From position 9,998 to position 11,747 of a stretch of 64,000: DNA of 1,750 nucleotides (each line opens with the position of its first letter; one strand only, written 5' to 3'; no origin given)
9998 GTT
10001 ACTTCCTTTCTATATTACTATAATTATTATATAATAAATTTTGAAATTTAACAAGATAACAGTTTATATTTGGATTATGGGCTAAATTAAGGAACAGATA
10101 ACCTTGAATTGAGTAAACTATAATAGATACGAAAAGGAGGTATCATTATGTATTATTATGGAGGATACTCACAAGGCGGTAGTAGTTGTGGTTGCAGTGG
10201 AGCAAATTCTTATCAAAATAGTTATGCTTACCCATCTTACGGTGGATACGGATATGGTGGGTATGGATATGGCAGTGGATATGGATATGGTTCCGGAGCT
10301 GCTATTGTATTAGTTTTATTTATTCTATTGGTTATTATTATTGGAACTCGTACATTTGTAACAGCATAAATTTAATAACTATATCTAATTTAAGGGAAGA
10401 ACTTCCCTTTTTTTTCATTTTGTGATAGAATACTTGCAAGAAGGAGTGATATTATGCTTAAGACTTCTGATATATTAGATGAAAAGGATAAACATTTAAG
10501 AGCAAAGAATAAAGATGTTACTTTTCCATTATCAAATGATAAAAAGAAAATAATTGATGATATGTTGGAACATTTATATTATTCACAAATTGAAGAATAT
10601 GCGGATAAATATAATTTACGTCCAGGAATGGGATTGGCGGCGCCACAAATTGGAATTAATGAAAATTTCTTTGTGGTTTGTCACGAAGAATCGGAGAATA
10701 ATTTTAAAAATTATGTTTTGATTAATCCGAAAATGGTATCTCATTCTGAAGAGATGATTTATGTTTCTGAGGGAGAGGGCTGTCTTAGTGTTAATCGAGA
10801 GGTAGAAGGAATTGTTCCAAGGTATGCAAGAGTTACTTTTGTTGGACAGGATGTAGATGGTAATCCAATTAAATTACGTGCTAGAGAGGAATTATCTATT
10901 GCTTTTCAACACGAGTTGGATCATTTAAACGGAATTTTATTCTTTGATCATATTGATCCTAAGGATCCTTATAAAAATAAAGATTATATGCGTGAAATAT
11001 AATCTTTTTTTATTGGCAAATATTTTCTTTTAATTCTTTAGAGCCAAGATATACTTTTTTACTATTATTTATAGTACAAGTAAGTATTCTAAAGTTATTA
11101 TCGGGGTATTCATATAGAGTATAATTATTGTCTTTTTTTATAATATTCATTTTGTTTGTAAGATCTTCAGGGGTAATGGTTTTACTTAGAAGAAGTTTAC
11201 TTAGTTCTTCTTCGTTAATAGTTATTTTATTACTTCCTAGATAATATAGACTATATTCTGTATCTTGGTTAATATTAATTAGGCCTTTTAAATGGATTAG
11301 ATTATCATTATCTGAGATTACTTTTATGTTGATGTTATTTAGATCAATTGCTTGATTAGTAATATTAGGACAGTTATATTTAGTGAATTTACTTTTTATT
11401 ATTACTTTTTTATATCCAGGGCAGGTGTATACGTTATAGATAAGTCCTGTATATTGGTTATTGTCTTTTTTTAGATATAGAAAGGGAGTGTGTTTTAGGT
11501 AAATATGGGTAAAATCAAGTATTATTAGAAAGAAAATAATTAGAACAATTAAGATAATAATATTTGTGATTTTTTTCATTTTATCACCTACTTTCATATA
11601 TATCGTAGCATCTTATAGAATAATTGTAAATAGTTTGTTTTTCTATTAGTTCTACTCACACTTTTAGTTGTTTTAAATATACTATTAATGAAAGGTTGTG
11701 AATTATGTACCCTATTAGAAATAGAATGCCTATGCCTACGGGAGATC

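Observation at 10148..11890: Two Tyr-rich low-complexity mini-proteins (GYG-repeat and PYP-repeat) flanking def: candidate spore-coat or cross-linked envelope components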

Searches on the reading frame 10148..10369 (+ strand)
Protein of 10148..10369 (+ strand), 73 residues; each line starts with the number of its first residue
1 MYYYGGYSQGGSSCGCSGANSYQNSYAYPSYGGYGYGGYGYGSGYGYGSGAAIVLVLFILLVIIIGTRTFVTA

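Call 5: search_protein_families(library=pfam, proteins=[window:10148-10369:+], max_evalue=0.1)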
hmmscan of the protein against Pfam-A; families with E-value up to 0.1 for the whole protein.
window:10148-10369:+ (73 aa): 1 family
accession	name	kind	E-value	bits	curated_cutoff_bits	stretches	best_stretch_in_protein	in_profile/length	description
PF09680.15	YjcZ_2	-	0.00025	21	21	1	46-64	1-19/24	Family of unknown function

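Call 7: search_protein_families(library=ncbifam, proteins=[window:10148-10369:+], max_evalue=1)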
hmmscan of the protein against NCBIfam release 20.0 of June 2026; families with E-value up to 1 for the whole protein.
window:10148-10369:+ (73 aa): 0 families

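Call 8: search_protein_families(library=phrogs, proteins=[window:10148-10369:+], max_evalue=0.1)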
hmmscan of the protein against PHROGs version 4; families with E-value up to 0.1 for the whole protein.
window:10148-10369:+ (73 aa): 0 families

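Call 9: find_homologous_proteins(query=window:10148-10366:+, max_evalue=0.01)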
Query window:10148-10366:+ (73 aa): 337 proteins with E <= 0.01 among 1804 candidates; the best 120 are listed.
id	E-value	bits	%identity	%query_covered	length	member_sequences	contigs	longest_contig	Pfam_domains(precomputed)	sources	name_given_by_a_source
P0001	1.1e-34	136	99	100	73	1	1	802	-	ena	-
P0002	2.7e-33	131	96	100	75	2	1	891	-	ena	-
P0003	2.9e-21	93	80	82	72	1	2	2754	-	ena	-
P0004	7.8e-21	92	70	100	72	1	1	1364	PF09680.16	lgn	-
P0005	2.7e-20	90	69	100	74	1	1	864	-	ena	-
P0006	2.7e-19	87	64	100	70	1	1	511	PF09680.16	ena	-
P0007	4.2e-19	86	63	100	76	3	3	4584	-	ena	-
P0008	5.2e-19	86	62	100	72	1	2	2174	-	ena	-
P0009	7.6e-19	85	65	100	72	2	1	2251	-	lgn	-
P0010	8.4e-19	85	62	97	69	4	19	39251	PF09680.16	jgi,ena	-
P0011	8.5e-19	85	61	100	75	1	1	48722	-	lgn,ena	-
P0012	8.7e-19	85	95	29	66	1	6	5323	PF09680.16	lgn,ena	-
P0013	1.4e-18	84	65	100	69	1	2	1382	-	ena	-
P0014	1.4e-18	84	70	100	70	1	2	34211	-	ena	-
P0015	2.2e-18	84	67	82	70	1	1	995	-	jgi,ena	-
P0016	2.3e-18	84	57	100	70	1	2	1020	PF09680.16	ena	-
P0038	1.2e-16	78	69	100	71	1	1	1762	PF09680.16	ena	-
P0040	1.5e-16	78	65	100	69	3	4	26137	PF09680.16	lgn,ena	-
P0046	4.6e-16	76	66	100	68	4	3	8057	PF09680.16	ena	-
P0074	5.2e-12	64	96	34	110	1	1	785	-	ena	-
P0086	2.0e-10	59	79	40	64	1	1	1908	PF09680.16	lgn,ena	-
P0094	2.1e-9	55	80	27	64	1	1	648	PF09680.16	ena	-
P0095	3.0e-9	55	95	29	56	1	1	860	PF09680.16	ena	-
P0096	3.1e-9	55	83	25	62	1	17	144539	PF09680.16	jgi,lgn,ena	-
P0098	5.0e-9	54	83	25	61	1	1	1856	PF09680.16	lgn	-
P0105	1.7e-8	52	56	97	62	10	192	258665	-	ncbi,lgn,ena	-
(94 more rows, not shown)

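Call 16: find_encoding_contigs(protein=P0105, flank=10000, max_places=2)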
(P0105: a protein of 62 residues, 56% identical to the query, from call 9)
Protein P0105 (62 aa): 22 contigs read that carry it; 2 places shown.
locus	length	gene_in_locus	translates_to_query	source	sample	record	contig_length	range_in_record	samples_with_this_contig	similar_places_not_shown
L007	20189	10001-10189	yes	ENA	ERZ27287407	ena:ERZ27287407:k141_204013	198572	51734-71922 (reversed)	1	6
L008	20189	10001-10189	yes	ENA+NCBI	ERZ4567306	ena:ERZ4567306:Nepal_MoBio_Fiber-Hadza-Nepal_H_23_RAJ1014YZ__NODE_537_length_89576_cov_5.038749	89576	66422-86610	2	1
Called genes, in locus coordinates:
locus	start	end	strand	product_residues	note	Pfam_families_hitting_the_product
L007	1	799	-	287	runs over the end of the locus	PF04055:Radical_SAM, PF13353:Fer4_12 (weak)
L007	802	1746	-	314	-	PF01073:3Beta_HSD, PF01370:Epimerase, PF02719:Polysacc_synt_2 (weak), PF04321:RmlD_sub_bind, PF07993:NAD_binding_4 (faint), PF16363:GDP_Man_Dehyd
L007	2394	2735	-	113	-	PF13730:HTH_36 (weak)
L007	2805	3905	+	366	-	-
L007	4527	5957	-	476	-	PF00239:Resolvase, PF07508:Recombinase, PF13408:Zn_ribbon_recom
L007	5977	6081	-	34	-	-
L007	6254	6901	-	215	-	PF00768:Peptidase_S11, PF13354:Beta-lactamase2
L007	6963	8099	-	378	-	PF23750:RsgI_M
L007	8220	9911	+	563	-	-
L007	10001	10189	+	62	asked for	-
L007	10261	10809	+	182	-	PF01327:Pep_deformylase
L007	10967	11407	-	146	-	-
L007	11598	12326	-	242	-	PF09997:DUF2238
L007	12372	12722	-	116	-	PF03862:SpoVAC_SpoVAEB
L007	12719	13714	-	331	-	PF07451:SpoVAD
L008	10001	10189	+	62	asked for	-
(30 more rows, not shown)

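Call 27: search_protein_families(library=pfam, alignment_id=A1, max_evalue=0.01)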
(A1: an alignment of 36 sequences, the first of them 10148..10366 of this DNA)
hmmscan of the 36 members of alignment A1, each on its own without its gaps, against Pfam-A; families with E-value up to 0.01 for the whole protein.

A. member 1, window:10148-10366:+ (73 aa): 1 family
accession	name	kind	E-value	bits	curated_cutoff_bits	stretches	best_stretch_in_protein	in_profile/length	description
PF09680.15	YjcZ_2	-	0.00025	21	21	1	46-64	1-19/24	Family of unknown function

B. families by the number of members that match (of 36 scanned): 2 families
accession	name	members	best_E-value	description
PF09680.15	YjcZ_2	33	3.8e-06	Family of unknown function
PF11752.14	DUF3309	4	6.2e-05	Protein of unknown function (DUF3309)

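Call 28: find_related_loci(query=A1, collection=genome_contigs, flank=6000)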
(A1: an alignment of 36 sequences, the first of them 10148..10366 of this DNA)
Query A1 (73 aa) in genome_contigs; peptide patterns used: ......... (x = any residue, [..] = any of these).
600 stretches matched a pattern (row limit reached: there are more); 64 encode a relative of the query (tblastn E <= 1e-3); 64 distinct loci.
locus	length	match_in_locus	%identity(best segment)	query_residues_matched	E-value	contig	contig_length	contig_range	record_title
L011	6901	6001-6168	60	1-70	3e-11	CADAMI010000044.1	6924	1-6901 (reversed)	MAG: uncultured Erysipelotrichaceae bacterium isolate RUG13428 genome assembly, contig: RUG13428_asm_44, whole genome sh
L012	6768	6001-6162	53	1-68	4e-9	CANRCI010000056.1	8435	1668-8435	MAG: uncultured Bacilli bacterium isolate Lapin-027__bin79 genome assembly, contig: Lapin-027__NODE_8919_length_8435_cov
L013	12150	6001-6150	49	1-68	2e-8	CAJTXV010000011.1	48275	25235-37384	MAG TPA_asm: uncultured Bacilli bacterium isolate MGBC119928 genome assembly, contig: MGBC119928.11, whole genome shotgu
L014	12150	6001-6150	53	1-68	2e-8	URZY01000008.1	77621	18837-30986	uncultured Tenericutes bacterium isolate UMGS1513 genome assembly, contig: NODE_98_length_77621_cov_67.461452, whole gen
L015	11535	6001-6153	47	1-68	6e-8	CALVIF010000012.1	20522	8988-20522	MAG: uncultured Bacilli bacterium isolate BRZ_QH__bin19 genome assembly, contig: BRZ_QH__NODE_2914_length_20522_cov_4.84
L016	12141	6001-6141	49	1-68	5e-8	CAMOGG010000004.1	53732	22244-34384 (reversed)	MAG: uncultured Bacillales bacterium isolate SRR873604_bin.131_metaWRAP_v1.3_MAG genome assembly, contig: NODE_582_lengt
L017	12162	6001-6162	49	1-68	2e-7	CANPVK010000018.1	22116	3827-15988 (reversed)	MAG: uncultured Bacilli bacterium isolate Lapin-001__bin29 genome assembly, contig: Lapin-001__NODE_2633_length_22116_co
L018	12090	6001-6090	75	39-70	2e-7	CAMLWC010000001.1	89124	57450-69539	MAG: uncultured Tenericutes bacterium isolate ERR4303194_bin.18_MetaWRAP_v1.1_MAG genome assembly, contig: NODE_144_leng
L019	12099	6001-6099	65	32-68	2e-7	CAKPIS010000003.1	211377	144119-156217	MAG: uncultured Bacilli bacterium isolate REFINED_METABAT215_TOP10_CONTIGS_1500_ASSEMBLY_K77_MERGED__Hadza_MoBio_hadza-I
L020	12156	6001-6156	46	1-68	2e-7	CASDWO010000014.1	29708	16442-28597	uncultured bacterium isolate SI.A50.metabat-bins.20 genome assembly, contig: SI.A50.metabat-bins.20.fa_k141_49674, whole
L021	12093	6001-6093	68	40-70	3e-7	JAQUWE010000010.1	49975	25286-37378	MAG: Bacilli bacterium isolate STD2_183 NODE_2313_length_49975_cov_5.195193_Sandtown_D2, whole genome shotgun sequence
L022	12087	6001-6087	71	40-70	1e-6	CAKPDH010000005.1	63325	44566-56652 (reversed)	MAG: uncultured Bacilli bacterium isolate REFINED_METABAT215_TOP10_CONTIGS_1500_ASSEMBLY_K77_MERGED__Hadza_MoBio_C-REDO_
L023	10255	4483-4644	46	7-68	1e-6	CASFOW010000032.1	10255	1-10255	uncultured bacterium isolate SI.A102.metabat-bins.216 genome assembly, contig: SI.A102.metabat-bins.216.fa_k141_195426,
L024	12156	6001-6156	43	1-68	1e-6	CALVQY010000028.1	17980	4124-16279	MAG: uncultured Bacilli bacterium isolate BRZ_NN__bin51 genome assembly, contig: BRZ_NN__NODE_2546_length_17980_cov_16.2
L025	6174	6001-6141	46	1-69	1e-6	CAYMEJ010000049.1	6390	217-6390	MAG TPA_asm: uncultured Muribaculaceae bacterium isolate SRP192927_co4_606 genome assembly, contig: NODE_33140_length_63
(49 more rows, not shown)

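Call 54: find_encoding_contigs(protein=P0074, flank=2000, max_places=3)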
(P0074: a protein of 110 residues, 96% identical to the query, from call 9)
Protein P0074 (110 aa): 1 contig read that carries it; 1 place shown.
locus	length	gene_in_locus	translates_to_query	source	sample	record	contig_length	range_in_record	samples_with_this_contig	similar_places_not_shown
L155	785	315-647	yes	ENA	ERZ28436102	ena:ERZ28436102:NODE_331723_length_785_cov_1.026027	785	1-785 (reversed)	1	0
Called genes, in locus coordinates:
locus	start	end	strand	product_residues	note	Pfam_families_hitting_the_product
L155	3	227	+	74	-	?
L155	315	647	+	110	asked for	-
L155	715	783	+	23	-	?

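Call 57: predict_structure(alignment_id=A1)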
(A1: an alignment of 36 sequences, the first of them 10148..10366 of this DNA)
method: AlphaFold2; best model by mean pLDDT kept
length: 73 residues; sequences in the alignment: 36
mean_pLDDT: 57.0   pTM: 0.29
mean pLDDT of the five models: 57.0, 56.4, 54.5, 54.3, 53.8
residues with pLDDT >= 90: 10; 70-90: 8; 50-70: 12; < 50: 43
segments of 3 or more residues with pLDDT < 50: 1-40
pLDDT, mean of each block of 10 residues (from residue 1): 44 39 42 45 56 91 81 59
secondary structure, 60 per line:
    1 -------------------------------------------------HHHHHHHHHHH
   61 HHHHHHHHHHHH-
elements in order: H50-72

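Call 60: search_protein_families(library=ncbifam, alignment_id=A1, max_evalue=1)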
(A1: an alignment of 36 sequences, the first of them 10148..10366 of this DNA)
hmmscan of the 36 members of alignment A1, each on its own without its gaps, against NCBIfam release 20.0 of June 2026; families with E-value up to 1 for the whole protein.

A. member 1, window:10148-10366:+ (73 aa): 0 families

B. families by the number of members that match (of 36 scanned): 4 families
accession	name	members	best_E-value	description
TIGR01732.1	tiny_TM_bacill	24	4.4e-05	YjcZ family sporulation protein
NF002687.0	PRK02463.1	2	0.037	membrane protein insertase YidC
TIGR03901.2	MYXO-CTERM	1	0.064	MYXO-CTERM sorting domain-containing protein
TIGR00197.1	yjeF_nterm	1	0.16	NAD(P)H-hydrate epimerase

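Call 64: search_dna_similar(query=window:10148-10366:+, collection=plasmids, mode=protein, max_evalue=1, max_rows=15)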
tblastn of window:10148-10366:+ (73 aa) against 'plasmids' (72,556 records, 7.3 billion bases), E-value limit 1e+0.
No match.

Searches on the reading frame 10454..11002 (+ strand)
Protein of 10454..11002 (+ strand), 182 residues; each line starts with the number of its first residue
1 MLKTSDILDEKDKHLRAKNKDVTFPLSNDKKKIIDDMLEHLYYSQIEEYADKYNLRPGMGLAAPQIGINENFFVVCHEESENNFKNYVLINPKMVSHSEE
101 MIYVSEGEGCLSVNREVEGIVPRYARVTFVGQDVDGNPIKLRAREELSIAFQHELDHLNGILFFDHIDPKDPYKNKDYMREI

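Call 5: search_protein_families(library=pfam, proteins=[window:10454-11002:+], max_evalue=0.1)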
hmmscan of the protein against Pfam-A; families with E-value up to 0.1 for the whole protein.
window:10454-11002:+ (182 aa): 1 family
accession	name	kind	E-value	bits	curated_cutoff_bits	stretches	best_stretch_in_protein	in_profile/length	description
PF01327.26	Pep_deformylase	-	1.7e-41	141.8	22.8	1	6-171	3-154/156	Polypeptide deformylase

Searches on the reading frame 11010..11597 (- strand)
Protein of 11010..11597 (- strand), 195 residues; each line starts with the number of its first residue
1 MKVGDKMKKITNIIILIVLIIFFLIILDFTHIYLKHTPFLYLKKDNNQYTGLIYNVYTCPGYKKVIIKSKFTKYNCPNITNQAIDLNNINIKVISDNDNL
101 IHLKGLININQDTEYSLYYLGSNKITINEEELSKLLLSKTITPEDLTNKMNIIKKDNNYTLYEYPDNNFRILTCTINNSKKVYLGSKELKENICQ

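Call 5: search_protein_families(library=pfam, proteins=[window:11010-11597:-], max_evalue=0.1)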
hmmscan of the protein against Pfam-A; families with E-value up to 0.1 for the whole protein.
window:11010-11597:- (195 aa): 0 families

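Call 7: search_protein_families(library=ncbifam, proteins=[window:11010-11597:-], max_evalue=1)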
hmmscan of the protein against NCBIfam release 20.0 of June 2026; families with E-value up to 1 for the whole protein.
window:11010-11597:- (195 aa): 1 family
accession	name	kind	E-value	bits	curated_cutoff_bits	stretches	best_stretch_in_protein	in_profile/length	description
TIGR01563.1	gp16_SPP1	equivalog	0.0078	16.3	20.6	1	140-169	60-89/101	phage head closure protein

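Call 8: search_protein_families(library=phrogs, proteins=[window:11010-11597:-], max_evalue=0.1)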
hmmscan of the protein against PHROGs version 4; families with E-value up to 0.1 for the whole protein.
window:11010-11597:- (195 aa): 0 families
